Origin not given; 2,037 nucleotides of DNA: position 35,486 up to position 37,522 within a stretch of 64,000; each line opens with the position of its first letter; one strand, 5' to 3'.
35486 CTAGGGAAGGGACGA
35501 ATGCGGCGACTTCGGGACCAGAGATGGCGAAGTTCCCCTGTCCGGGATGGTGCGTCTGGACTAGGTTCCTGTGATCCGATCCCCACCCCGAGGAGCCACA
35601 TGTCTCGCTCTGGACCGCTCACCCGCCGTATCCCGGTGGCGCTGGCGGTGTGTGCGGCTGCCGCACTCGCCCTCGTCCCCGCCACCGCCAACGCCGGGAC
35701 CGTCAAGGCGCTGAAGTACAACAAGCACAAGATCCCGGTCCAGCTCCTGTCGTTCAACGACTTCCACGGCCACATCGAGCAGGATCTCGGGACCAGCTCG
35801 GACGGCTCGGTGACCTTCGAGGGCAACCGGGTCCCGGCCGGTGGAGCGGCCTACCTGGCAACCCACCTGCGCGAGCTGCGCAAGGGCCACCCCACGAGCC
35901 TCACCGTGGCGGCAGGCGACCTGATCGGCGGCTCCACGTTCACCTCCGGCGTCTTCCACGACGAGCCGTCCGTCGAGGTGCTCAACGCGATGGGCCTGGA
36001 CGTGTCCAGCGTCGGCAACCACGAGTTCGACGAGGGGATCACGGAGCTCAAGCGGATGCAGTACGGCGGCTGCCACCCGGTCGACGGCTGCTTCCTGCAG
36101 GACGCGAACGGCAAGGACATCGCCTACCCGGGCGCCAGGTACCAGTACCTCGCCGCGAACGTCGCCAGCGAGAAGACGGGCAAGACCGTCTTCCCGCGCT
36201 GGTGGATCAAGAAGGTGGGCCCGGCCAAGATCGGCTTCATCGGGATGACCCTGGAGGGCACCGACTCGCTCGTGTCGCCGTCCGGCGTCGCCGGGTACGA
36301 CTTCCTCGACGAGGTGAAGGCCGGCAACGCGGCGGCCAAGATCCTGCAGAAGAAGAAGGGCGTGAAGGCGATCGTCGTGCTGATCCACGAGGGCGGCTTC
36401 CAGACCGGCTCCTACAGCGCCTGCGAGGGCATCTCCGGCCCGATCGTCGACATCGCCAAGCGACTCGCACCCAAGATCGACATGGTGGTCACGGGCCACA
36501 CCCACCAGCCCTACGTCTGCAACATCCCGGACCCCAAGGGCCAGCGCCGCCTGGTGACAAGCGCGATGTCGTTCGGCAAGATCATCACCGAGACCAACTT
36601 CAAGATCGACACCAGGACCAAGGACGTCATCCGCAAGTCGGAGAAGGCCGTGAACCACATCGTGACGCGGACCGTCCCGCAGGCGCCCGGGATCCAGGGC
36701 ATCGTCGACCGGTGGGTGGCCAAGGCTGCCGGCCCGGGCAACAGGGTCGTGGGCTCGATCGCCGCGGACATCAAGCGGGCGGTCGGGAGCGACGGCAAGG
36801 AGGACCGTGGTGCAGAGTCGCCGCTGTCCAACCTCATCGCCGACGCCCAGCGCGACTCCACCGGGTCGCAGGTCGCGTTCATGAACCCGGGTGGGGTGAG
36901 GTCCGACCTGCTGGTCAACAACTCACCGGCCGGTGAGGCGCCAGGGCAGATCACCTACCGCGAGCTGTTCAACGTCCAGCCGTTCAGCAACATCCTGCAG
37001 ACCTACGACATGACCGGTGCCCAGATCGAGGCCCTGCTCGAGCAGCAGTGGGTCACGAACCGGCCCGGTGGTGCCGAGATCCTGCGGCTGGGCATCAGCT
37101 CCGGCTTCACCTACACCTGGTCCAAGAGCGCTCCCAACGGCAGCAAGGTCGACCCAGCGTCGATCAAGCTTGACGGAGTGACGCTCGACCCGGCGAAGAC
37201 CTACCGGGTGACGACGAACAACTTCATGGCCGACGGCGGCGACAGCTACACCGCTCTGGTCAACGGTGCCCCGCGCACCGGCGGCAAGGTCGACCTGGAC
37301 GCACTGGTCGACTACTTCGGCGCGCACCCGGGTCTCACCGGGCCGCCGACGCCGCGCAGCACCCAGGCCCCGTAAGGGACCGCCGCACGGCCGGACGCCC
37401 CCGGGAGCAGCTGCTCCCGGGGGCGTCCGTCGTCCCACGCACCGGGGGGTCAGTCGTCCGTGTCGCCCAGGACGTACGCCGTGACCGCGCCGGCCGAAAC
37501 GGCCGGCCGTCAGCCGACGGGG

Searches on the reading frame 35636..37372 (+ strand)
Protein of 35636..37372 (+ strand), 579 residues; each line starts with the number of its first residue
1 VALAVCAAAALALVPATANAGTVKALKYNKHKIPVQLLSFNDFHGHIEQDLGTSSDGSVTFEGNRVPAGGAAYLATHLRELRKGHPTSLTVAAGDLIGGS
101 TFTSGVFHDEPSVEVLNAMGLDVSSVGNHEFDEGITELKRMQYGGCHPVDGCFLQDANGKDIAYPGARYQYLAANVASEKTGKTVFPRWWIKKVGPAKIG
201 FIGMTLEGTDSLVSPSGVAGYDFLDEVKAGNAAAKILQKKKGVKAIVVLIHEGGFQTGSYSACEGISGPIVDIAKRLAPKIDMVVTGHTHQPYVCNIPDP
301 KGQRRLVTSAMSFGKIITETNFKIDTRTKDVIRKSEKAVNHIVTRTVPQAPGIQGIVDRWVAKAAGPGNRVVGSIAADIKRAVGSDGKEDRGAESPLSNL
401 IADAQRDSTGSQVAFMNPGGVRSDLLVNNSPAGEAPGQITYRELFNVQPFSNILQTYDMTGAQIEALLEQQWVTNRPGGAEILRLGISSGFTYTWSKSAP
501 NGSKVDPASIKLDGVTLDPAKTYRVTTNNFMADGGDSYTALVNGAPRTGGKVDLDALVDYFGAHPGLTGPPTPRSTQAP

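Call 22: search_protein_families(library=pfam, max_evalue=0.00001, proteins=[window:35636-37372:+])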
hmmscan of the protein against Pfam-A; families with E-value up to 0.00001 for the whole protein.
seq(579 aa): 2 families
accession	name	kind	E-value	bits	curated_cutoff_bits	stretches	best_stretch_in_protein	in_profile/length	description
PF02872.23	5_nucleotid_C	-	1.4e-39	136.2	23.6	1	384-541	11-156/158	5'-nucleotidase, C-terminal domain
PF00149.33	Metallophos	-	5.6e-08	33.9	21.5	1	40-292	6-191/191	Calcineurin-like phosphoesterase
